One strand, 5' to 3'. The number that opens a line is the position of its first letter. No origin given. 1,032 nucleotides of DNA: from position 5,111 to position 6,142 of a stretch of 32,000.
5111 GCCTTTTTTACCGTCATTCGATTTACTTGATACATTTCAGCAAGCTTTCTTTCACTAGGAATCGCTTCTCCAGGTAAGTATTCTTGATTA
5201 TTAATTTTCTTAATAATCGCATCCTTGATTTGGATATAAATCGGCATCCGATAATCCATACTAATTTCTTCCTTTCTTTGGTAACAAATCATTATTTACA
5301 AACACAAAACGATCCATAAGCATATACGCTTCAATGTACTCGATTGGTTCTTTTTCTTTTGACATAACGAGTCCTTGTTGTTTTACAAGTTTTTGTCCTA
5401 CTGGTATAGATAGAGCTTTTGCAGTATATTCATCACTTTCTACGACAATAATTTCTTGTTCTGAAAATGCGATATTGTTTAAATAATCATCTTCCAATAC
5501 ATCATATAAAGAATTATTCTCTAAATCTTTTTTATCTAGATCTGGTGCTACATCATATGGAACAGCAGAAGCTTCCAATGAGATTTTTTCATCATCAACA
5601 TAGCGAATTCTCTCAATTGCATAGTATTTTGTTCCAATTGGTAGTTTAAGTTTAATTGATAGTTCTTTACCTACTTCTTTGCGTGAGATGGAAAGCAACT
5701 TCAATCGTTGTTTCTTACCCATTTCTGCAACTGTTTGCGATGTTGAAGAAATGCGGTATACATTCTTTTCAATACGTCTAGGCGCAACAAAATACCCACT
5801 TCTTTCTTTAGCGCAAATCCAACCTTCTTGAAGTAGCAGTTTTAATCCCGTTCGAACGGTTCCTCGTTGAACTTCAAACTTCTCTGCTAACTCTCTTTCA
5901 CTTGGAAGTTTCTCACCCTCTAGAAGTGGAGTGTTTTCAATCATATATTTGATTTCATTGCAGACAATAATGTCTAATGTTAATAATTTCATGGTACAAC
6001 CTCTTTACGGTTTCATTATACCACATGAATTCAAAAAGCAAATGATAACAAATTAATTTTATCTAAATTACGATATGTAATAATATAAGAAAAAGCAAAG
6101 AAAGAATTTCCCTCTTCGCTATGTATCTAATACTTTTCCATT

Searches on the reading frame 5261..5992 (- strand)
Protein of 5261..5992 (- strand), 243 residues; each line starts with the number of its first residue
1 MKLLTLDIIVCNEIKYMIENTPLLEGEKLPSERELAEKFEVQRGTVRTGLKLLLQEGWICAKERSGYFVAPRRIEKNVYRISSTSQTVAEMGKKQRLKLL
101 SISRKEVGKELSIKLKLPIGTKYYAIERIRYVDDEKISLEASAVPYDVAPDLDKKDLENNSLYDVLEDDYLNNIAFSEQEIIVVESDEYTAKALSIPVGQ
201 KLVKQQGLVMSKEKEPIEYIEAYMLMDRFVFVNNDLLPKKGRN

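Call 68: search_protein_families(library=pfam, proteins=[window:5261-5992:-], max_evalue=0.001)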
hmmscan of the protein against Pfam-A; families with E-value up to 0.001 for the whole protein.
window:5261-5992:- (243 aa): 3 families
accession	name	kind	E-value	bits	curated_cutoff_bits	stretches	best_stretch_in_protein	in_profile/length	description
PF07702.18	UTRA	-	2.8e-29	102.2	23.8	1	91-229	2-140/141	UTRA domain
PF00392.27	GntR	-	5.3e-15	55.3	27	1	12-69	7-64/64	Bacterial regulatory proteins, gntR family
PF14502.12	HTH_41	-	6.9e-07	29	25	1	25-60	2-37/48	Helix-turn-helix domain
